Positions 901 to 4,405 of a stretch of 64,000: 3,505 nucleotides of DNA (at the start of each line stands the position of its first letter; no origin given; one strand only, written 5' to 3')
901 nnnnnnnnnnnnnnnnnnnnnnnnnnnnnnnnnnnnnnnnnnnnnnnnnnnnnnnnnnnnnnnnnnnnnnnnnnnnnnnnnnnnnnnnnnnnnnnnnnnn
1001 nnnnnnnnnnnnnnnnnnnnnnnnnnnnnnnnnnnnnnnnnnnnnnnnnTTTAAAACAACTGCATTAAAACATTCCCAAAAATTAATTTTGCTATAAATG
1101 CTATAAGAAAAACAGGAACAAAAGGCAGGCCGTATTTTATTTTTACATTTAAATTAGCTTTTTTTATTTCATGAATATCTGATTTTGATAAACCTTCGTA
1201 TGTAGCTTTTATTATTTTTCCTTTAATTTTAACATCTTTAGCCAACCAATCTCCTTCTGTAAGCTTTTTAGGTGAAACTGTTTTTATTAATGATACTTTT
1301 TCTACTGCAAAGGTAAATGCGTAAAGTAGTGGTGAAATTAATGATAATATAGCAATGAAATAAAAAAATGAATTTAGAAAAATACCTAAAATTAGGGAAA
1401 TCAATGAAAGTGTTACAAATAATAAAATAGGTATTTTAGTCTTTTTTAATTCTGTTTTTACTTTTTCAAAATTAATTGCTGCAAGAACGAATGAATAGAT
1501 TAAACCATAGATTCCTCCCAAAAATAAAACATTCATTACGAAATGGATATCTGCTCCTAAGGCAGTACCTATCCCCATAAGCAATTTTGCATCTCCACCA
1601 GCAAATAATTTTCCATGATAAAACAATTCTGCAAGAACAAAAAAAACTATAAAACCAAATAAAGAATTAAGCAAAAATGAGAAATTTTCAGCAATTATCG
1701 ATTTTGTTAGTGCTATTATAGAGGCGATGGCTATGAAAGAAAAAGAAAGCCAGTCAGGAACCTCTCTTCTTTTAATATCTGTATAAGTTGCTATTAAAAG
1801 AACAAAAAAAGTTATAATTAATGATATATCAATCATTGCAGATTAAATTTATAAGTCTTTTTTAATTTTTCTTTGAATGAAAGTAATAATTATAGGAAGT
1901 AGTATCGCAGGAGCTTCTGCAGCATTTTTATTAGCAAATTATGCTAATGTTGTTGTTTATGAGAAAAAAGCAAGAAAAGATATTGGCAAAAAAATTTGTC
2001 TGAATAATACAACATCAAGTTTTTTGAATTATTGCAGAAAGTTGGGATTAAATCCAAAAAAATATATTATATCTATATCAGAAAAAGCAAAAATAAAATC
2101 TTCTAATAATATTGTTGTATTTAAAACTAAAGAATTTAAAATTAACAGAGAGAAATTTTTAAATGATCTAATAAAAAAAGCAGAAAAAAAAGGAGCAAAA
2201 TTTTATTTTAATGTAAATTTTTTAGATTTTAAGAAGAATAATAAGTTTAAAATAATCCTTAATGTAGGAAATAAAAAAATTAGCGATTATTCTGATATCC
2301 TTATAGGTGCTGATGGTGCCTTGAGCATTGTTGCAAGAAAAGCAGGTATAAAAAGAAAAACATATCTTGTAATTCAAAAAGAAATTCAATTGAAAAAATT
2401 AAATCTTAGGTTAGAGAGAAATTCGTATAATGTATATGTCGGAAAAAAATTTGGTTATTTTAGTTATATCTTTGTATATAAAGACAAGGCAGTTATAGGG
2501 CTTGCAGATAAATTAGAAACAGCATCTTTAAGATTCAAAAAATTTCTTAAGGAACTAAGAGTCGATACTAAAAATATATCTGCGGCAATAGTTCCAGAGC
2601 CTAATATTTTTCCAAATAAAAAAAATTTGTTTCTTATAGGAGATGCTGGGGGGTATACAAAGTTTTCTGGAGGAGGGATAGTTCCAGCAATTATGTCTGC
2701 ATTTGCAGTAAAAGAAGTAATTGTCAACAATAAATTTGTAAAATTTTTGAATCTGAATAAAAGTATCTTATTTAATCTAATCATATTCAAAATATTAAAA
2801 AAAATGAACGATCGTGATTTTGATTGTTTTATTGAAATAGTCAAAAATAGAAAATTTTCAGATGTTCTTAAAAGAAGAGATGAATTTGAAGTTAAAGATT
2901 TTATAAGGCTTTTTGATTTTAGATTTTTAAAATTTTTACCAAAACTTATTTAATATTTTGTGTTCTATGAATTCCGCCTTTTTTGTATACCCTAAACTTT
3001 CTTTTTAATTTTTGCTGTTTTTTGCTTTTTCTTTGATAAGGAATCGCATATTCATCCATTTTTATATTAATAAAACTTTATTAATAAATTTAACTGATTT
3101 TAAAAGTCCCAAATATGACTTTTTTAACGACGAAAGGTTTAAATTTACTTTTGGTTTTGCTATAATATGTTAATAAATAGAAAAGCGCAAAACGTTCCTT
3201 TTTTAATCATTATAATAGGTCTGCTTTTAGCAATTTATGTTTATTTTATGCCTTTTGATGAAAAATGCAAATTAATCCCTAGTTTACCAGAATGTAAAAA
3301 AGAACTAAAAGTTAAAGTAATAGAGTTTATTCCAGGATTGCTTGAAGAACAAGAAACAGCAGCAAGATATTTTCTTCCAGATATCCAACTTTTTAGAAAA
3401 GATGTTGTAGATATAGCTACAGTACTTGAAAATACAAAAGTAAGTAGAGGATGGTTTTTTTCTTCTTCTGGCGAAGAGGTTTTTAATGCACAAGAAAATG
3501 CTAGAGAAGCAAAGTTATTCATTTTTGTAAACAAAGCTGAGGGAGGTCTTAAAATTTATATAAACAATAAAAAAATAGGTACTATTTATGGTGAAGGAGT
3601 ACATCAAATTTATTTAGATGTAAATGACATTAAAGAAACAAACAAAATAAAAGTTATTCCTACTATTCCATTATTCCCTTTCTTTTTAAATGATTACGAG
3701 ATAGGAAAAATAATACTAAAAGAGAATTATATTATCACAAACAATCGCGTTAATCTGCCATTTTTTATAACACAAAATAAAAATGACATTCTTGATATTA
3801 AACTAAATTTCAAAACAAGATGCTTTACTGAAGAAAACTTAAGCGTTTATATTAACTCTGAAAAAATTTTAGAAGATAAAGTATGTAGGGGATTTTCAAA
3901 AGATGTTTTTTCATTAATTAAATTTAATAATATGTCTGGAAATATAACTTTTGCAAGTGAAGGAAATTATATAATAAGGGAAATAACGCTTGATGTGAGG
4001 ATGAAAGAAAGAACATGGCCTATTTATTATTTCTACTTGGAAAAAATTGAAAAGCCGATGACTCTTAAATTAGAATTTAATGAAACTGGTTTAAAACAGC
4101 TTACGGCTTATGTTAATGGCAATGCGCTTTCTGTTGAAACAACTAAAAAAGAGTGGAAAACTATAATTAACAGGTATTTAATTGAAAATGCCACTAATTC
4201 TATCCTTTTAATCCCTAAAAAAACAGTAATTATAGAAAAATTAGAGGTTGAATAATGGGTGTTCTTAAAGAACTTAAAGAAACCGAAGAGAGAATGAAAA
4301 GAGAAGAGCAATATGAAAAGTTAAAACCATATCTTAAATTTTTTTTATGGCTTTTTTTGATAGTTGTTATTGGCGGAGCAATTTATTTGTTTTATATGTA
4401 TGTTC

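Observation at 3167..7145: Four-gene cluster of secreted/membrane proteins led by a second class-III-signal protein, with two lipobox-like paralogs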

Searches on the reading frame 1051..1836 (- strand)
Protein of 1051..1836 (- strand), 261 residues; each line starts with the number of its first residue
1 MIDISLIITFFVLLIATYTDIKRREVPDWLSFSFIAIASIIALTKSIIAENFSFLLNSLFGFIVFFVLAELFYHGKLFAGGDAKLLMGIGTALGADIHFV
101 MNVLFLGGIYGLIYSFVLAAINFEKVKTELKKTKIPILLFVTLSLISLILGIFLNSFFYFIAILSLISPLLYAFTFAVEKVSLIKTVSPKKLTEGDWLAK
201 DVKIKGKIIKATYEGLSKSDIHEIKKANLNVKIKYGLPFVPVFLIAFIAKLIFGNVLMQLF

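Call 4: search_protein_families(library=pfam, proteins=[window:1051-1836:-], max_evalue=1)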
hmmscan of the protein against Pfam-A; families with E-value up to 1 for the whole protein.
window:1051-1836:- (261 aa): 3 families
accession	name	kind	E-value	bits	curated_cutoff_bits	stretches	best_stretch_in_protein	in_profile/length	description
PF01478.23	Peptidase_A24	-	2.6e-14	53.9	26.5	1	8-115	2-103/104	Type IV leader peptidase family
PF06819.16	Arc_PepC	-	0.00045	20.8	23.4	1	203-234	73-105/110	Archaeal Peptidase A24 C-terminal Domain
PF06847.16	Arc_PepC_II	-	0.0063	17.5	29.9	1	207-255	46-92/93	Archaeal Peptidase A24 C-terminus Type II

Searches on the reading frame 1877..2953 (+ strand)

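Call 4: search_protein_families(library=pfam, proteins=[window:1877-2953:+], max_evalue=1)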
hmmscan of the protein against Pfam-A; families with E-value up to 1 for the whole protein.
window:1877-2953:+ (358 aa): 5 families
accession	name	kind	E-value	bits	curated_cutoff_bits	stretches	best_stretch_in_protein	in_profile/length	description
PF01494.25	FAD_binding_3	-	1.7e-08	34.5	22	1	2-162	3-173/349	FAD binding domain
PF01266.30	DAO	-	1.6e-06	28.4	27.9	2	2-31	1-31/353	FAD dependent oxidoreductase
PF07992.20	Pyr_redox_2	-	0.00016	21.6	26.1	1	1-32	1-31/291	Pyridine nucleotide-disulphide oxidoreductase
PF13450.12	NAD_binding_8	-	0.0017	19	21.9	1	5-33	1-30/68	NAD(P)-binding Rossmann-like domain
PF03486.20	HI0933_like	-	0.0047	16.8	50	1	2-42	2-41/244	HI0933-like protein Rossmann domain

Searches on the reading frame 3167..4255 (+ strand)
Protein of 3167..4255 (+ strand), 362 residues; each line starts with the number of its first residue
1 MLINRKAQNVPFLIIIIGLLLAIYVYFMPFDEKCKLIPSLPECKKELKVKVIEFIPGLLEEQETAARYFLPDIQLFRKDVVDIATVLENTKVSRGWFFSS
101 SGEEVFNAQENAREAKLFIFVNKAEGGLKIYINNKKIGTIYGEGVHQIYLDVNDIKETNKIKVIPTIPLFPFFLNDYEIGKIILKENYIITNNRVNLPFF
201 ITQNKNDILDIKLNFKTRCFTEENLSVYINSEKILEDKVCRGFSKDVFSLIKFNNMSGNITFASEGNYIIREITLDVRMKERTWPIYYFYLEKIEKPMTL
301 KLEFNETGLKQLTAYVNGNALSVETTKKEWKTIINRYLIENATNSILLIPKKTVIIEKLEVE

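Call 4: search_protein_families(library=pfam, proteins=[window:3167-4255:+], max_evalue=1)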
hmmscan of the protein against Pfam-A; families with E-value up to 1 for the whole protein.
window:3167-4255:+ (362 aa): 1 family
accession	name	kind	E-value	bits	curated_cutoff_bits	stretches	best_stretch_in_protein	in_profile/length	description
PF13349.12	DUF4097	-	0.055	13.3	22.9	1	302-361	25-82/247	Toastrack DUF4097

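Call 7: find_homologous_proteins(query=window:3167-4255:+, max_evalue=0.001)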
Query window:3167-4255:+ (362 aa): 17 proteins with E <= 0.001 among 3526 candidates.
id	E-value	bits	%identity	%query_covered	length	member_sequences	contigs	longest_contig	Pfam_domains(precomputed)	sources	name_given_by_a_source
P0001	6.4e-233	790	100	100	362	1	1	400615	-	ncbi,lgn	ncbi:MAG: hypothetical protein QW041_01340 [Candidatus Pacearchaeota archaeon]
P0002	5.8e-155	534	65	100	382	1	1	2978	-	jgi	-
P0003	1.5e-150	519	63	99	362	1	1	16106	-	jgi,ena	-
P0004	2.1e-150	519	62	99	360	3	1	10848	-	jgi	jgi:hypothetical protein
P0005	1.4e-149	516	60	99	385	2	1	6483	-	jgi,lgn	jgi:hypothetical protein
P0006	6.9e-146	504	60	99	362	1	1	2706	-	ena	-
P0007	2.1e-144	499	60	99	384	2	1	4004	-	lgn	-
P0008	6.6e-144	497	60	99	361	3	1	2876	-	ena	-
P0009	3.0e-143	495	58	99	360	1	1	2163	-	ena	-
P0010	1.9e-140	486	57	100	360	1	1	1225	-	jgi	-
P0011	1.9e-140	486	58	100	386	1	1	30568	-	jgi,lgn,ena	-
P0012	3.1e-134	466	56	98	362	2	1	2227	-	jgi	jgi:hypothetical protein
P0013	1.5e-132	460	57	99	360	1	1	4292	-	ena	-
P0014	1.1e-122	428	53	99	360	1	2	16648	-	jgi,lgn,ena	-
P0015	2.8e-110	387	48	99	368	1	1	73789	-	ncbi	-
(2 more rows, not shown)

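Call 9: find_encoding_contigs(protein=P0015, flank=10000, max_places=3)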
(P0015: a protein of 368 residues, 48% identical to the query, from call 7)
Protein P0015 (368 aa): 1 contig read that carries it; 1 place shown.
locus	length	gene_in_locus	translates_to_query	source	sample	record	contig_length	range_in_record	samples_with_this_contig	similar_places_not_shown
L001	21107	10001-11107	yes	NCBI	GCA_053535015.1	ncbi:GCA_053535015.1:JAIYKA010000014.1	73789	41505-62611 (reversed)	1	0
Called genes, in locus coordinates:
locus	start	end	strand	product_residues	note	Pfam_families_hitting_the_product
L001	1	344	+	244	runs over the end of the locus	PF00106:adh_short, PF13561:adh_short_C2, PF23441:SDR (weak)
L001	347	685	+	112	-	PF01648:ACPS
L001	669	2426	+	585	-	PF21211:FkbH_N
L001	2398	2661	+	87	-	-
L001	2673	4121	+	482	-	PF03062:MBOAT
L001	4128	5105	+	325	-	PF07611:DUF1574 (faint)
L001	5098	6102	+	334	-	PF07611:DUF1574 (weak)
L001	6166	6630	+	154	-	PF00381:PTS-HPr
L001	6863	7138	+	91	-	PF00736:EF1_GNE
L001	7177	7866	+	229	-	PF01230:HIT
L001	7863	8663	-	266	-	PF01478:Peptidase_A24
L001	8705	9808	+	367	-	PF01266:DAO (faint), PF01494:FAD_binding_3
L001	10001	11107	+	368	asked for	-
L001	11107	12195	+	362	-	-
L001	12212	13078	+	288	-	-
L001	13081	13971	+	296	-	-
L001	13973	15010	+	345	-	-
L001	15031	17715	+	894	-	PF00149:Metallophos, PF22842:Pel9A-like_beta_helix, PF13229:Beta_helix (weak)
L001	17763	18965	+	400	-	PF27218:MJ0043_C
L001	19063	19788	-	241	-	PF00575:S1 (weak), PF07541:EIF_2_alpha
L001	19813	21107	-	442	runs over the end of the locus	PF01368:DHH, PF21763:DHH_CID, PF02272:DHHA1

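Call 10: find_encoding_contigs(protein=P0011, flank=10000, max_places=3)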
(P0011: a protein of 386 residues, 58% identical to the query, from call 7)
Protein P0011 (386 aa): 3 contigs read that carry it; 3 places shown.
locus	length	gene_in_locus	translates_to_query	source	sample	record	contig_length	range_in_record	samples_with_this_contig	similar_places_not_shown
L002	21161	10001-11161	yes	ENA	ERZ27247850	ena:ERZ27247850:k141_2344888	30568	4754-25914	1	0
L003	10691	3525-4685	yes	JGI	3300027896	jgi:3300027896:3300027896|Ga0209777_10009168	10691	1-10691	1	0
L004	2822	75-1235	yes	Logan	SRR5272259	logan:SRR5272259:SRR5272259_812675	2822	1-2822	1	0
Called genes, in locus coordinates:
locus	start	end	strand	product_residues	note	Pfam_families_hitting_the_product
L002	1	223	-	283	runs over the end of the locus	-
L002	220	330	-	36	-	-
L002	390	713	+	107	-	-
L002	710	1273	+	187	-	-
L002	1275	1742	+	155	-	-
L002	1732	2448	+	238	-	-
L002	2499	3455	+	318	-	PF01336:tRNA_anti-codon (faint)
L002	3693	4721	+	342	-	PF14520:HHH_5, PF00154:RecA_N, PF13481:AAA_25, PF06745:ATPase (weak), PF08423:Rad51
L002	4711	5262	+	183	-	-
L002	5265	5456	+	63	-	-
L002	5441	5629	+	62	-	-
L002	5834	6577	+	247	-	PF00381:PTS-HPr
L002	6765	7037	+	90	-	PF00736:EF1_GNE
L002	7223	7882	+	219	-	PF11969:DcpS_C (faint), PF01230:HIT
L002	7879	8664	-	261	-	PF01478:Peptidase_A24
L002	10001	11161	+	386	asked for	-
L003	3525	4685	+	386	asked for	-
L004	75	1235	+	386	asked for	-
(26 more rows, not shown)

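Call 54: predict_structure(alignment_id=A6)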
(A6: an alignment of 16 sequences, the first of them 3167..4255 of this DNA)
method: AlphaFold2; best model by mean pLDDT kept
length: 362 residues; sequences in the alignment: 16
mean_pLDDT: 86.3   pTM: 0.71
mean pLDDT of the five models: 86.3, 86.1, 83.5, 81.3, 81.2
residues with pLDDT >= 90: 203; 70-90: 125; 50-70: 24; < 50: 10
segments of 3 or more residues with pLDDT < 50: 1-7, 45-47
pLDDT, mean of each block of 10 residues (from residue 1): 48 79 70 67 58 88 89 83 85 92 87 85 95 93 94 84 93 91 85 89 92 88 90 90 92 91 90 94 92 80 91 95 93 91 93 91 89
secondary structure, 60 per line:
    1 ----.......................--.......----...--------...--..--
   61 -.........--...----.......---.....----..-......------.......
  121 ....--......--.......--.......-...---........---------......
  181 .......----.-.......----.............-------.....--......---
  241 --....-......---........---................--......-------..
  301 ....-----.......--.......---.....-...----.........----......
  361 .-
elements in order: H5-27 H30-36 E52-54 E62-70 E73-75 E80-86 E90-94 E102-107 E114-124 E127-132 E135-141 E144-150 E158-165 E175-187 E194-200 E208-217 E225-229 E232-237 E243-246 H248-253 E257-264 E268-283 E286-291 E299-304 E310-316 E319-325 E329-333 E342-350 E355-361

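Call 60: search_protein_families(library=ncbifam, proteins=[window:3167-4255:+, L001:13973-15010:+], max_evalue=0.1)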
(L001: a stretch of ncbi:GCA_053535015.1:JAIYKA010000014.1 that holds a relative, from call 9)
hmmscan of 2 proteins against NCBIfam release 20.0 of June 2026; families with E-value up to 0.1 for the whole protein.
window:3167-4255:+ (362 aa): 0 families

L001:13973-15010:+ (345 aa): 3 families
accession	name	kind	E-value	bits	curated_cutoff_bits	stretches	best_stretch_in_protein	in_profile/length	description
NF046073.1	UpsA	equivalog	0.012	15.7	130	1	10-32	1-23/136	pilin subunit UpsA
TIGR02537.2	arch_flag_Nterm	domain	0.012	15.1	20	1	9-34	1-26/33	archaellin/type IV pilin N-terminal domain-containing protein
NF002828.0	PRK03003.1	equivalog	0.067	11.8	631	1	71-159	242-330/477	ribosome biogenesis GTPase Der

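Call 71: find_related_loci(query=A6, collection=genome_contigs, flank=10000)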
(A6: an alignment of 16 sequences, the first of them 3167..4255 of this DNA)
Query A6 (362 aa) in genome_contigs; peptide patterns used: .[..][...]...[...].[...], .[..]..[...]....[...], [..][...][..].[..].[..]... (x = any residue, [..] = any of these).
130 stretches matched a pattern; 2 encode a relative of the query (tblastn E <= 1e-3); 2 distinct loci.
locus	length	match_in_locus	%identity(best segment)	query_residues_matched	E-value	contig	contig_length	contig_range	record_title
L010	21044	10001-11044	39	3-350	6e-85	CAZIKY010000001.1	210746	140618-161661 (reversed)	MAG TPA_asm: Candidatus Woesearchaeota archaeon isolate SRP093185_co1_139 genome assembly, contig: NODE_6_length_210746_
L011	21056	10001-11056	39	10-361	1e-85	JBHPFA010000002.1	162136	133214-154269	Nanoarchaeota archaeon isolate SAG AM-311-I10 NODE_2_length_162136_cov_32.535893, whole genome shotgun sequence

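Call 83: find_related_loci(query=A6, collection=metagenome_contigs, flank=8000)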
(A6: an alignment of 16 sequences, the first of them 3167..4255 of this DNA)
Query A6 (362 aa) in metagenome_contigs; peptide patterns used: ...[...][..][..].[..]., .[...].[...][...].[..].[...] (x = any residue, [..] = any of these).
186 stretches matched a pattern; 10 encode a relative of the query (tblastn E <= 1e-3); 10 distinct loci.
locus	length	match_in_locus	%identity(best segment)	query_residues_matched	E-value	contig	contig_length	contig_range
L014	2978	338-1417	65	1-361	5e-164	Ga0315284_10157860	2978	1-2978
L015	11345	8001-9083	62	1-361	1e-152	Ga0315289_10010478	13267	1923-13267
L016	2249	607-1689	62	1-361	3e-162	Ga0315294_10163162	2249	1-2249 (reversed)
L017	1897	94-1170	60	3-361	5e-160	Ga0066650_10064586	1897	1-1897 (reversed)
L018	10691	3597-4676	58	2-361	2e-143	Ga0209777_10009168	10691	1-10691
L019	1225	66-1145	57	2-362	8e-157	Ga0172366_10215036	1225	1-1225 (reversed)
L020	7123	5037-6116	53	3-362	2e-130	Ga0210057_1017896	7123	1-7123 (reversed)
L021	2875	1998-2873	61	2-293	4e-134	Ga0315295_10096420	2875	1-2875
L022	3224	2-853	55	78-361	6e-114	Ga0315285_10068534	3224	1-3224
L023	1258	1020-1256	51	1-79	3e-15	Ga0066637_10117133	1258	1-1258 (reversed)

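Call 101: search_protein_families(library=pfam, alignment_id=A7, max_evalue=1)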
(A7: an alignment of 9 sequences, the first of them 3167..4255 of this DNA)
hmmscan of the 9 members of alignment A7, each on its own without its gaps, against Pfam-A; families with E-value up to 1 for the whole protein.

A. member 1, window:3167-4255:+ (362 aa): 1 family
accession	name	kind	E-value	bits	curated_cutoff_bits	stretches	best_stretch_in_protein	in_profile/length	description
PF13349.12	DUF4097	-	0.055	13.3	22.9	1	302-361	25-82/247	Toastrack DUF4097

B. families by the number of members that match (of 9 scanned): 13 families
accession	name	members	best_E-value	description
PF21467.3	BetaGal_gal-bd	2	6.5e-05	Beta-galactosidase, galactose-binding domain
PF13364.12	BetaGal_ABD2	2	0.021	Beta-galactosidase second all-beta domain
PF16351.10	DUF4979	1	0.0026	Domain of unknown function (DUF4979)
PF02837.24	Glyco_hydro_2_N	1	0.0096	Glycosyl hydrolases family 2, sugar binding domain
PF13349.12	DUF4097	1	0.055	Toastrack DUF4097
PF18283.7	CBM77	1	0.055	Carbohydrate binding module 77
PF24911.1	YfjL_C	1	0.069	YfjL-like C-terminal domain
PF14377.11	UBM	1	0.087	Ubiquitin binding region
PF17996.7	CE2_N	1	0.096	Carbohydrate esterase 2 N-terminal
PF00240.29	ubiquitin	1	0.11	Ubiquitin family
PF13385.13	Laminin_G_3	1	0.18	Concanavalin A-like lectin/glucanases superfamily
PF22666.2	Glyco_hydro_2_N2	1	0.37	Glycosyl hydrolase 2 galactose-binding domain-like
PF20620.4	DUF6805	1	0.44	Family of unknown function (DUF6805)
